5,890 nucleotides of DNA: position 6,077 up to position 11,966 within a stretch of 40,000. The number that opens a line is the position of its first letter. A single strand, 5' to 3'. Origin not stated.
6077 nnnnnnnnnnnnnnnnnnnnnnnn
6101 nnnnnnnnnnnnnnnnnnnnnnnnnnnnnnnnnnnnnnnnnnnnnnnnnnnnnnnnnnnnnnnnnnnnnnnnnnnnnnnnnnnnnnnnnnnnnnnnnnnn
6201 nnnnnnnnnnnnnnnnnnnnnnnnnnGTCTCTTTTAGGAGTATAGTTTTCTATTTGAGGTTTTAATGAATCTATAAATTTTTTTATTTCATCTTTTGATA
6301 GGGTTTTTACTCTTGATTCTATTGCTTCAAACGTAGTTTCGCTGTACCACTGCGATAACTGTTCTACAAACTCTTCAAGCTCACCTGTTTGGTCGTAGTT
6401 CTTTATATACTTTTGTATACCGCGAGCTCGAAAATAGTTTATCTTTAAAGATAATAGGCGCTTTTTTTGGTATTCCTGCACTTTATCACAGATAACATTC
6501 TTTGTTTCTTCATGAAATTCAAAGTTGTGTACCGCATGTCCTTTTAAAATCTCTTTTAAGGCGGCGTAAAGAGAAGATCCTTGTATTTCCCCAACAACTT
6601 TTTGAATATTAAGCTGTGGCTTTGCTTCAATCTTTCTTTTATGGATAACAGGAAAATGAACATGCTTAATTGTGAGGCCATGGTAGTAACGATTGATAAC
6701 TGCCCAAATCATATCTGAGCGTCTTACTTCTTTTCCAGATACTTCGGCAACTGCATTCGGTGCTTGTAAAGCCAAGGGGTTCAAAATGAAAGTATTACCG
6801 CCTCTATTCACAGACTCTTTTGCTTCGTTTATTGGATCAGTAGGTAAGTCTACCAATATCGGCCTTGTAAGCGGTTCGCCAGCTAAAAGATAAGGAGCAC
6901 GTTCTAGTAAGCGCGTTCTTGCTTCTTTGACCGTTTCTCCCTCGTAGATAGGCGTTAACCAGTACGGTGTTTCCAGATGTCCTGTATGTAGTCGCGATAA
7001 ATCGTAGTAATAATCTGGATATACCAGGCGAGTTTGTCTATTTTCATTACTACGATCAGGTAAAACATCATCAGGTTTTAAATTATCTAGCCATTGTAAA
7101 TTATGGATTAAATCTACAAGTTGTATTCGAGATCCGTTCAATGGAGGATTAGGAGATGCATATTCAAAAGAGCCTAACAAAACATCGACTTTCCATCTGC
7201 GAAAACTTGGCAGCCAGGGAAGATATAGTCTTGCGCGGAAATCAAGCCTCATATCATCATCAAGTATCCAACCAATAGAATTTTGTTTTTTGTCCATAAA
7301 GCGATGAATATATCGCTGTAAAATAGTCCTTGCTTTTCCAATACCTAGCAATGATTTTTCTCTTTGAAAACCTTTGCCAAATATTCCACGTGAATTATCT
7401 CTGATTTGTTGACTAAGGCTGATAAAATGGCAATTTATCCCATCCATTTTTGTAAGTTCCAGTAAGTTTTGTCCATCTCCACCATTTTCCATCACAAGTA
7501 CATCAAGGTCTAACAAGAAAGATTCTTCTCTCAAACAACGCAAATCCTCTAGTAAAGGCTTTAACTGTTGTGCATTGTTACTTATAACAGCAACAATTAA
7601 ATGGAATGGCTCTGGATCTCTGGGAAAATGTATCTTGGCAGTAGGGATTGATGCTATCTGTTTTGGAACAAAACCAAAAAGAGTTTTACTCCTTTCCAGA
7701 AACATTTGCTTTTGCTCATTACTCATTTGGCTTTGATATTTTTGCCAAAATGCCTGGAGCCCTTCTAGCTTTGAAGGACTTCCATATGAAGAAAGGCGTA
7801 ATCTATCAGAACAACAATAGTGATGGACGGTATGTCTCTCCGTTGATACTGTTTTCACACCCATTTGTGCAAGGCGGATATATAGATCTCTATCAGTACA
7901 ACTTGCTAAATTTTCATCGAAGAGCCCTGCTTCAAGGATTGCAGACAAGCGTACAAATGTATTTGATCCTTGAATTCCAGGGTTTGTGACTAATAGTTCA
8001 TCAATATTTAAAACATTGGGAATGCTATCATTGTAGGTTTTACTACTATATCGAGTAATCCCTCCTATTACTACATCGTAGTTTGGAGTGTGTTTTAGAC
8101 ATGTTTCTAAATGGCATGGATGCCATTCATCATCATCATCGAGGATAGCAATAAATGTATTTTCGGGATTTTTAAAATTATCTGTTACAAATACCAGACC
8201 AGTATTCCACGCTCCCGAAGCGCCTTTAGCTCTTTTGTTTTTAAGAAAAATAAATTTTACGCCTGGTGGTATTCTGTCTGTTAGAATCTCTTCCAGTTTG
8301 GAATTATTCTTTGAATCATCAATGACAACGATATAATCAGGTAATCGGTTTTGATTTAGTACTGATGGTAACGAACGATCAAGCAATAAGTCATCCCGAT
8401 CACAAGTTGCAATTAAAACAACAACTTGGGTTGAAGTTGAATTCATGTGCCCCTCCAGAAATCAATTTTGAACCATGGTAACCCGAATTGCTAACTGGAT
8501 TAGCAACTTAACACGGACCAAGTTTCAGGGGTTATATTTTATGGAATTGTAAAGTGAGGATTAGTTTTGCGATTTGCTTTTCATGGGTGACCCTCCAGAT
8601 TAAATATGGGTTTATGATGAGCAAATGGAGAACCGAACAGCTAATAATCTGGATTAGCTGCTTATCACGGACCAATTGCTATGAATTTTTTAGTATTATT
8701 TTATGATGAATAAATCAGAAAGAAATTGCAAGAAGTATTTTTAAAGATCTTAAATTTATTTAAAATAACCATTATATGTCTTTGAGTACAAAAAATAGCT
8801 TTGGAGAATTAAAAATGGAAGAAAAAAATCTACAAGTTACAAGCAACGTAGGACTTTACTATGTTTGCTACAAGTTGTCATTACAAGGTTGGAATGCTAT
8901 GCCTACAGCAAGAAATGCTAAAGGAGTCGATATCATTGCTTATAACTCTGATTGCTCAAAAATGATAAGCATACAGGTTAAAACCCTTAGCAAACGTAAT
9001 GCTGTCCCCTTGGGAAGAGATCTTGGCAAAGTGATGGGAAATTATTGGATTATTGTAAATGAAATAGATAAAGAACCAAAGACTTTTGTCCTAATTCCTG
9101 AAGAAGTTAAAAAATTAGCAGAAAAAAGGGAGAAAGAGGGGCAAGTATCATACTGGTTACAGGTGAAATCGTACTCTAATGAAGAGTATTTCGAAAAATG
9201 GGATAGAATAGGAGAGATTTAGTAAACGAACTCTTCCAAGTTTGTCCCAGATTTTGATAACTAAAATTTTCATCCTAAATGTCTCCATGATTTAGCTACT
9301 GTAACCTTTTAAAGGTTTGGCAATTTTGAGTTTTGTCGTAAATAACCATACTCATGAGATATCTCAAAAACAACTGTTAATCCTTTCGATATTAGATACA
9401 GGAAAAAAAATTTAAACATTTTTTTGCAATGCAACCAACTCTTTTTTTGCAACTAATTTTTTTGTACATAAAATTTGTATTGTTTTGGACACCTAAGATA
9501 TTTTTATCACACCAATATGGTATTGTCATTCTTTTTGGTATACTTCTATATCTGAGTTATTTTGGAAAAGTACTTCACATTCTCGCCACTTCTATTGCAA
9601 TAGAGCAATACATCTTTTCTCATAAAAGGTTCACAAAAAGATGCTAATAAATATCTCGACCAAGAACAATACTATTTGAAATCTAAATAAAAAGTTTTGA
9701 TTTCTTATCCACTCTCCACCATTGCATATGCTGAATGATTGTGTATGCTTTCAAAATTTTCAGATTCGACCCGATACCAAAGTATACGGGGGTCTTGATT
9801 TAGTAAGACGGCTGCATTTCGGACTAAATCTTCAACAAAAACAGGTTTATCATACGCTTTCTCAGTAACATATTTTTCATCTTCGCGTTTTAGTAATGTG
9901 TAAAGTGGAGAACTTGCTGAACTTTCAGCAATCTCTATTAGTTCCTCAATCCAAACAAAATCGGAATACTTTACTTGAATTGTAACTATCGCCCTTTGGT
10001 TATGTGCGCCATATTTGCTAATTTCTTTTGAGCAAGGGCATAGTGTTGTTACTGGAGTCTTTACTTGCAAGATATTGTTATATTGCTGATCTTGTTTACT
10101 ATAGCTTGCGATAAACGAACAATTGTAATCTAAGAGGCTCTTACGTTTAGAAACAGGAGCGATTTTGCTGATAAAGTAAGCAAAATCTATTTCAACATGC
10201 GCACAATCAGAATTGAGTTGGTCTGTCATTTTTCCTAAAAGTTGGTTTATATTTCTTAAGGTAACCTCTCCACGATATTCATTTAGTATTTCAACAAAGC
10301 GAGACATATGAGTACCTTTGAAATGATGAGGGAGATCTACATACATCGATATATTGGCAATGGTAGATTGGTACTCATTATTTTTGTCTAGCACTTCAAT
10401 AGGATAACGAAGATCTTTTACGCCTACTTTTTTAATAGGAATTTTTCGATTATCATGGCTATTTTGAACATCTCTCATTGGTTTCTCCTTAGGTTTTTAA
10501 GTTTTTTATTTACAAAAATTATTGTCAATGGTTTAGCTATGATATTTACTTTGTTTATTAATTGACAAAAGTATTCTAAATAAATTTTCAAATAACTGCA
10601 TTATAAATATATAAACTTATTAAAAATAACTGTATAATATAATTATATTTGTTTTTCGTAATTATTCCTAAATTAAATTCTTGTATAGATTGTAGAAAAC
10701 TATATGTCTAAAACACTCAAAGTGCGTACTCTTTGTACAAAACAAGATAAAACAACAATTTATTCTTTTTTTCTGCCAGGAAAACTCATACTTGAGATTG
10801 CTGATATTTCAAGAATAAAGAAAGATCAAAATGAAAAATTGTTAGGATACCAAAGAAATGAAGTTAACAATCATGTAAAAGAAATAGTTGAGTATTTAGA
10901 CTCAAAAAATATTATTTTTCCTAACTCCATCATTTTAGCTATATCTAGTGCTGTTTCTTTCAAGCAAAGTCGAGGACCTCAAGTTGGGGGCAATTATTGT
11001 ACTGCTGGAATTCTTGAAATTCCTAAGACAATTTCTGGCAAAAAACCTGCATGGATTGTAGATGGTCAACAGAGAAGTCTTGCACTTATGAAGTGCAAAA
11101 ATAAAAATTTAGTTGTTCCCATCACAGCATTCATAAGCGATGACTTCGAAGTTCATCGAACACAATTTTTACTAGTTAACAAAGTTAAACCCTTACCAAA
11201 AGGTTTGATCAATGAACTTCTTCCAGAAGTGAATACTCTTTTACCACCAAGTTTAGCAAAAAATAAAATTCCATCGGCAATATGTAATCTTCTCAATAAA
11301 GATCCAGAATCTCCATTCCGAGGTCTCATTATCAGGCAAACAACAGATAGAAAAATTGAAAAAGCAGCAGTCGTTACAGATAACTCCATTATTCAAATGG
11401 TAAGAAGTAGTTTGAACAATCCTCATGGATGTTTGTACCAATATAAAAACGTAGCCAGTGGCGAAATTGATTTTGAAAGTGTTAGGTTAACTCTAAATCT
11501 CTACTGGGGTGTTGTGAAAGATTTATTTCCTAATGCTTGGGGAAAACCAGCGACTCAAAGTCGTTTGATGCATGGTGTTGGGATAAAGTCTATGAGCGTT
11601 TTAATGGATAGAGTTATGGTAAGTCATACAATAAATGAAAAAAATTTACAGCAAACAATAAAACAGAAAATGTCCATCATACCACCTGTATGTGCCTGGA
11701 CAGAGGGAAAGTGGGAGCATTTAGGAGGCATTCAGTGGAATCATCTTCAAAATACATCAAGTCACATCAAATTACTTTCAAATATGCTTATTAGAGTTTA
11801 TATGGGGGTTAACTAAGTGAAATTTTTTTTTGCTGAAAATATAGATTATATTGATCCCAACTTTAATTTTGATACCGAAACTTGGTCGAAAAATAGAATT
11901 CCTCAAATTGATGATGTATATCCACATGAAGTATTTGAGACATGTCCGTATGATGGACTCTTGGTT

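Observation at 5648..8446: Unusual 932-aa fusion: GT2 + second DxD glycosyltransferase-like region + GTP cyclohydrolase II domain with a substituted product-determining residue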

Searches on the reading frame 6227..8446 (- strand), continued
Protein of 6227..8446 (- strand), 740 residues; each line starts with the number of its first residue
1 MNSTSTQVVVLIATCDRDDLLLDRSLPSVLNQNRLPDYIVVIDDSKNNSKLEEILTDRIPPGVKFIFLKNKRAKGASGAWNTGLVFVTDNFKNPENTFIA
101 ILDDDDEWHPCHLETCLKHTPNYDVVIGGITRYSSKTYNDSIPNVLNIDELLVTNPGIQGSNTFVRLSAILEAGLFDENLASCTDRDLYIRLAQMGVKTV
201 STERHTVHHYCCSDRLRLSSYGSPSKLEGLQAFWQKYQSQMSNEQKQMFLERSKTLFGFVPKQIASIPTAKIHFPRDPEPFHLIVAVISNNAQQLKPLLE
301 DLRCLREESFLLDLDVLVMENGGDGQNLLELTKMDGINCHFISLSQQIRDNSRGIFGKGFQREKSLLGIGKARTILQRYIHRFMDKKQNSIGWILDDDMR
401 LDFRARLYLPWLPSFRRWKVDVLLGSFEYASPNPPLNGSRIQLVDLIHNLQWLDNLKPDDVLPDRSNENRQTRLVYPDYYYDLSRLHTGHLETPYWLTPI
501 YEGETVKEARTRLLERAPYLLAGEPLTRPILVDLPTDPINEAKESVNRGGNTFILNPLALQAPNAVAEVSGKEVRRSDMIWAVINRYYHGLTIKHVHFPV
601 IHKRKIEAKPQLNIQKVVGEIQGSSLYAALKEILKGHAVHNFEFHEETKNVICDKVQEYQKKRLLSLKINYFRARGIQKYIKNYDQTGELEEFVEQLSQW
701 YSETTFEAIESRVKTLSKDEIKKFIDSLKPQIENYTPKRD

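Call 94: search_protein_families(library=pfam, proteins=[L040:7508-8422:-, L040:6635-7318:+, L040:8874-9353:+, L040:17280-18545:+, L040:18710-19675:-, L026:8186-9343:+, L026:5881-6738:-, L006:7620-8729:+, L006:16709-19669:+, L006:9243-9737:+], max_evalue=0.001)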
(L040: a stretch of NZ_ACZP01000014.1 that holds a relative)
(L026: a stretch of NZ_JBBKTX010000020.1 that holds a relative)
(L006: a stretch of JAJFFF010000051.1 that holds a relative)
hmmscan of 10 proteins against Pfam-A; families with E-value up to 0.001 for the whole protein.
L040:7508-8422:- (304 aa): 0 families

L040:6635-7318:+ (227 aa): 1 family
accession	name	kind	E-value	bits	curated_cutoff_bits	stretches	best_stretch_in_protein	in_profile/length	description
PF00313.28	CSD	-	9.3e-08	32.3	27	1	1-63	1-63/66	'Cold-shock' DNA-binding domain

L040:8874-9353:+ (159 aa): 1 family
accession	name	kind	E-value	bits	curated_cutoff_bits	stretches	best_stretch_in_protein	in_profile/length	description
PF07308.18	DUF1456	-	6.9e-44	148.4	27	2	85-151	1-67/68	Protein of unknown function (DUF1456)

L040:17280-18545:+ (421 aa): 1 family
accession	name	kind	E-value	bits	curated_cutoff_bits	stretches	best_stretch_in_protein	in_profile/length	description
PF01042.26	Ribonuc_L-PSP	-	1.8e-62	209.2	27.3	3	15-127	4-118/121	Endoribonuclease L-PSP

L040:18710-19675:- (321 aa): 1 family
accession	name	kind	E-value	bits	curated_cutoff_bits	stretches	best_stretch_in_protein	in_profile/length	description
PF00795.27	CN_hydrolase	-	5.4e-47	160.7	23.2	1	5-279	1-249/256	Carbon-nitrogen hydrolase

L026:8186-9343:+ (385 aa): 1 family
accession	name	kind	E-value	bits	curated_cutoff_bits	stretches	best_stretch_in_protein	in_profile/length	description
PF00078.32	RVT_1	-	1.2e-43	149.6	29.6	1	109-340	1-204/205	Reverse transcriptase (RNA-dependent DNA polymerase)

L026:5881-6738:- (285 aa): 1 family
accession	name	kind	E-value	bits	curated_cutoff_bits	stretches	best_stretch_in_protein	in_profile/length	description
PF00227.31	Proteasome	-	5.1e-06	26.7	22.4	1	42-197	7-153/189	Proteasome subunit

L006:7620-8729:+ (369 aa): 1 family
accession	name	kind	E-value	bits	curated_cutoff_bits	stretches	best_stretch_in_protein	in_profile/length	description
PF08843.17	AbiEii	-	9.8e-36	124.3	22.5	1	71-356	10-236/238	Nucleotidyl transferase AbiEii toxin, Type IV TA system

L006:16709-19669:+ (986 aa): 0 families

L006:9243-9737:+ (164 aa): 4 families
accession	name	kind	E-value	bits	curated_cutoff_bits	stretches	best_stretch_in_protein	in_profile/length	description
PF13508.13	Acetyltransf_7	-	5.2e-11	43.2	27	1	54-143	16-83/84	Acetyltransferase (GNAT) domain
PF00583.31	Acetyltransf_1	-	5e-10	40.1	20.7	1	27-142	22-116/116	Acetyltransferase (GNAT) family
PF13673.13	Acetyltransf_10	-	6.5e-10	39.5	23.6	1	85-148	53-112/128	Acetyltransferase (GNAT) domain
PF08445.16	FR47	-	0.00017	21.9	22.1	1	86-146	24-81/86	FR47-like protein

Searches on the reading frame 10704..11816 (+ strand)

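Call 6: search_protein_families(library=pfam, proteins=[window:10704-11816:+], max_evalue=0.01)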
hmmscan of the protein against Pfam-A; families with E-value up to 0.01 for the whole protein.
window:10704-11816:+ (370 aa): 1 family
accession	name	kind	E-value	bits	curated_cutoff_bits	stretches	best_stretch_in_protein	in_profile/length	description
PF14072.11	DndB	-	3.3e-18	66.3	29.1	1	12-362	6-331/338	DNA-sulfur modification-associated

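Call 7: search_protein_families(library=ncbifam, proteins=[window:10704-11816:+], max_evalue=0.01)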
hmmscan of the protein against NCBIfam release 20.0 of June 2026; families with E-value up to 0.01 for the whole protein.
window:10704-11816:+ (370 aa): 3 families
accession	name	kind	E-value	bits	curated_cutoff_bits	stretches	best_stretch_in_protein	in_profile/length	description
NF041060.1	DpdB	equivalog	5e-129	430.2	300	1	5-362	1-352/352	DGQHR domain-containing protein DpdB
TIGR03187.1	DGQHR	domain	2.3e-62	211.3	58.85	1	12-305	4-276/276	DGQHR domain-containing protein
TIGR04172.1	DGQHR_dnd_1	hypoth_equivalog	4.6e-15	55.5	450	1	12-223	6-224/381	DNA phosphorothioation-associated DGQHR protein 1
